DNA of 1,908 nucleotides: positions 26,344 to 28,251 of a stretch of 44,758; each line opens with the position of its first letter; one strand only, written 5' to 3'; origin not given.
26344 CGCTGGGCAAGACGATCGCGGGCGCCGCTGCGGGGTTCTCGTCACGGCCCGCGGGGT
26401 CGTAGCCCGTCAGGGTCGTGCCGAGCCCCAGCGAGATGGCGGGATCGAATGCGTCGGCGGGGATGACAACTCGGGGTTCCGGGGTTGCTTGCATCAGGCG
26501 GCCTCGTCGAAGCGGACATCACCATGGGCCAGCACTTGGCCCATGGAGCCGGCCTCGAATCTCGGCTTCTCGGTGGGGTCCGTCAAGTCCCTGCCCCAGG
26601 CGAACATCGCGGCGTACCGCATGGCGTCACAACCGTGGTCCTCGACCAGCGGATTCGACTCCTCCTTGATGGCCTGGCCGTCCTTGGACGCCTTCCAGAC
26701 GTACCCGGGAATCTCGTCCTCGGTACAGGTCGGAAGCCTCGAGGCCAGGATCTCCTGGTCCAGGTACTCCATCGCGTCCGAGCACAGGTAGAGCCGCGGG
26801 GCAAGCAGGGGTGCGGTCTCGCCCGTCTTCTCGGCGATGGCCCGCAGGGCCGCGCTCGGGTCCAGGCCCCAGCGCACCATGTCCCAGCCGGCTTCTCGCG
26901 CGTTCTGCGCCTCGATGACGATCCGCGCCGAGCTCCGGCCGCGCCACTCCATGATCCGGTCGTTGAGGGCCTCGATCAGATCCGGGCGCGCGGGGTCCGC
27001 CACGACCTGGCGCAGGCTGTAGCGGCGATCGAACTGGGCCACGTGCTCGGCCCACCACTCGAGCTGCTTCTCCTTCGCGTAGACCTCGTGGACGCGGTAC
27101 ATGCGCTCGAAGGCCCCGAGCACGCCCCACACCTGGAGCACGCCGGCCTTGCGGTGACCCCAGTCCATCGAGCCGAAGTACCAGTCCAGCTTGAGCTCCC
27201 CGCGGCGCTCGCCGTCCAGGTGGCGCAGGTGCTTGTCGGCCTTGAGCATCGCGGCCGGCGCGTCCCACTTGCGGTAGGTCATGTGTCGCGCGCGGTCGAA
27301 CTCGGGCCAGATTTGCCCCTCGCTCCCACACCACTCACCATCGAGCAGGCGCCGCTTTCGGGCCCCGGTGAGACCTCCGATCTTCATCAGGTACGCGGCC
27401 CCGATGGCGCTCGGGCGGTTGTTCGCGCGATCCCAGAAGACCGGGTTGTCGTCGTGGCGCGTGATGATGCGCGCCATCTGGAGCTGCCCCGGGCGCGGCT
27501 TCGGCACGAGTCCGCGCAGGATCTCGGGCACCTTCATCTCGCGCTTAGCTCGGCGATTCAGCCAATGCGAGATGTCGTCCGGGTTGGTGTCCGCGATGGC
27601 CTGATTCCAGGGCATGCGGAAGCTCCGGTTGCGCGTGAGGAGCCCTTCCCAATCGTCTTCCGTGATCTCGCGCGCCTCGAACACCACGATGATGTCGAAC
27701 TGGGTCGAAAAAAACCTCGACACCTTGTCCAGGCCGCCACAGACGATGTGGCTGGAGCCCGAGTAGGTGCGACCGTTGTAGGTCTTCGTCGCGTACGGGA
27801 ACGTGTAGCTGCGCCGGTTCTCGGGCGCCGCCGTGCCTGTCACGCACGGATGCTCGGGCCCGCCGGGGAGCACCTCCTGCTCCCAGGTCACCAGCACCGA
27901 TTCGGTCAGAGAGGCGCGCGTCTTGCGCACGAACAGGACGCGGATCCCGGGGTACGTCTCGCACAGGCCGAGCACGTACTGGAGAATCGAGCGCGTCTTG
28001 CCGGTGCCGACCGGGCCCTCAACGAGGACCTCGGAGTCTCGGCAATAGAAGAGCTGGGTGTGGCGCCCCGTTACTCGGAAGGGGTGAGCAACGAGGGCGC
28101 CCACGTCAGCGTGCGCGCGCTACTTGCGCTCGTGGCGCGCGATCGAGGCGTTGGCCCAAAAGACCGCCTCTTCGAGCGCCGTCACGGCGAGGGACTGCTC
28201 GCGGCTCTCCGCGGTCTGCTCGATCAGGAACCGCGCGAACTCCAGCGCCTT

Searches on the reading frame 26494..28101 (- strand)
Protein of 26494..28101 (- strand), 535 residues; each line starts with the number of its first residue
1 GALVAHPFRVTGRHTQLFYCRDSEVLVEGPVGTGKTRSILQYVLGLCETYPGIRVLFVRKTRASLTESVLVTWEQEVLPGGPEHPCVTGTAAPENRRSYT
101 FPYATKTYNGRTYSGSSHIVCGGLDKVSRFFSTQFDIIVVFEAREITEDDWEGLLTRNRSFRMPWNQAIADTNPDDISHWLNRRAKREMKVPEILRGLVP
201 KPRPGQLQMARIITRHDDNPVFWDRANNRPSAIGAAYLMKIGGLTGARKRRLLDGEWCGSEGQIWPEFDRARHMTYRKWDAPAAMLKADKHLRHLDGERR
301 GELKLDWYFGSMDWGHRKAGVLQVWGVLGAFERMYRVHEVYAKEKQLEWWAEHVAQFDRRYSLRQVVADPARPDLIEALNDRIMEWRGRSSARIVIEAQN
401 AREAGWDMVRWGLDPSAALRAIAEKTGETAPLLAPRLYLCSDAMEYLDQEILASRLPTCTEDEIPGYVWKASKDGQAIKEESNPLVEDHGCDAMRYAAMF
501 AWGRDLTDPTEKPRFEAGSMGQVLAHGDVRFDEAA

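Call 14: search_protein_families(library=pfam, proteins=[window:26494-28101:-], max_evalue=0.01)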
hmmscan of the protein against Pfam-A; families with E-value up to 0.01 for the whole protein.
window:26494-28101:- (535 aa): 3 families
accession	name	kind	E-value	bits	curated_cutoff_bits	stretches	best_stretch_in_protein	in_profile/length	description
PF25199.1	nSTAND_NTPase5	-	0.0013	19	34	1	25-68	44-86/145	Novel STAND NTPase 5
PF04466.19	Terminase_3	-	0.0016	18.5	23.2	0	117-185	80-148/201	Phage terminase large subunit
PF13086.12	AAA_11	-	0.0073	16.6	27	0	22-71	17-57/257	AAA domain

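Call 15: search_protein_families(library=phrogs, proteins=[window:26494-28101:-], max_evalue=0.01)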
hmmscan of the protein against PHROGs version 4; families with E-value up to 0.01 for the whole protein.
window:26494-28101:- (535 aa): 5 families
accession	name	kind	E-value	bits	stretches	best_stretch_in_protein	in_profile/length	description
phrog_2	-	head and packaging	9.2e-34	118.3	1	23-508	278-600/807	terminase large subunit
phrog_5653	-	head and packaging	1.4e-10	42.2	2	307-386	31-109/199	terminase large subunit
phrog_3717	-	head and packaging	2e-06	28.5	1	25-188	26-178/277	terminase large subunit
phrog_10250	-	head and packaging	0.00016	22.4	0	307-385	45-133/228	terminase large subunit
phrog_979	-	head and packaging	0.00017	21.4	1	15-175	159-305/642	terminase large subunit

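Call 59: search_dna_similar(query=window:26494-28101:-, collection=phages, mode=protein, max_evalue=1e-10, max_rows=15)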
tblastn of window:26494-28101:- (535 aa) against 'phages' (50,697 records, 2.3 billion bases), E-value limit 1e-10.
Records with a match: 17; places in all: 17; records where one place covers at least 80% of the query: 17.
Best place of each record, by identity: <60% 17.
By first word of the organism name: Streptomyces 16; Thermobifida 1.
By host as written in the record: Streptomyces griseus subsp. griseus ATCC 10137 6; Streptomyces griseus ATCC 10137 5; Streptomyces avermitilis ATCC 31267 2; Thermobifida fusca NTU22 1; Streptomyces coelicolor M600 1; Streptomyces mirabilis NRRL B-2400 1; Streptomyces griseus 1.
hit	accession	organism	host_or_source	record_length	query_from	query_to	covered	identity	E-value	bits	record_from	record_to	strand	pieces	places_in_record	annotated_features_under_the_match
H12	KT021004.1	Thermobifida phage P1312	Thermobifida fusca NTU22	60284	2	511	95%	30.0%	1e-49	189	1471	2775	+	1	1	terminase large subunit | hypothetical protein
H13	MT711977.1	Streptomyces phage Dagobah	Streptomyces coelicolor M600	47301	6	506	94%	30.1%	7e-54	202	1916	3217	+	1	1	terminase large subunit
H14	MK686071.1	Streptomyces phage Mischief19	Streptomyces mirabilis NRRL B-2400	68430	12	519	95%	26.4%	3e-35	147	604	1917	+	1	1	2: terminase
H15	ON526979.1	Streptomyces phage Asis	Streptomyces griseus ATCC 10137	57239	12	500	91%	26.7%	4e-31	134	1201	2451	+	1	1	3: terminase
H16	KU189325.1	Streptomyces phage Maih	Streptomyces griseus subsp. griseus ...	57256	12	500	91%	26.7%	4e-31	134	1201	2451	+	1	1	terminase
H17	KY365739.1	Streptomyces phage BabyGotBac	Streptomyces griseus ATCC 10137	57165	12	500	91%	26.7%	9e-31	133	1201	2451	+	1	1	terminase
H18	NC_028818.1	Streptomyces phage TP1604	Streptomyces griseus subsp. griseus ...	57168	12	500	91%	26.7%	9e-31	133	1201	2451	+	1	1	terminase large subunit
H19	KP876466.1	Streptomyces phage TP1604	Streptomyces griseus subsp. griseus ...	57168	12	500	91%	26.7%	9e-31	133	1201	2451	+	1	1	terminase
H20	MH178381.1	Streptomyces phage BayC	Streptomyces griseus ATCC 10137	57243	12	500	91%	26.7%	9e-31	133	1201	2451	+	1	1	3: terminase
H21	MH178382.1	Streptomyces phage Salete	Streptomyces griseus ATCC 10137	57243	12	500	91%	26.7%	9e-31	133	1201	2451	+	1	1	3: terminase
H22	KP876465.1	Streptomyces phage YDN12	Streptomyces griseus subsp. griseus ...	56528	12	500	91%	26.5%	1e-30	132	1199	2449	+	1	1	terminase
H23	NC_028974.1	Streptomyces phage YDN12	Streptomyces griseus subsp. griseus ...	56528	12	500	91%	26.5%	1e-30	132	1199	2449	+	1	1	terminase large subunit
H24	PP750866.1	Streptomyces phage Geonosis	Streptomyces griseus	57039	16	497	90%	26.7%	2e-28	126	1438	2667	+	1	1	terminase large subunit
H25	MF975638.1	Streptomyces phage Abt2graduatex2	Streptomyces griseus ATCC 10137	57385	16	497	90%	26.4%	5e-29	128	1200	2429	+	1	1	terminase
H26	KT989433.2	Streptomyces phage phiSAJS1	Streptomyces avermitilis ATCC 31267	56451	17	497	90%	26.3%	3e-29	129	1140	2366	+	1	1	terminase large subunit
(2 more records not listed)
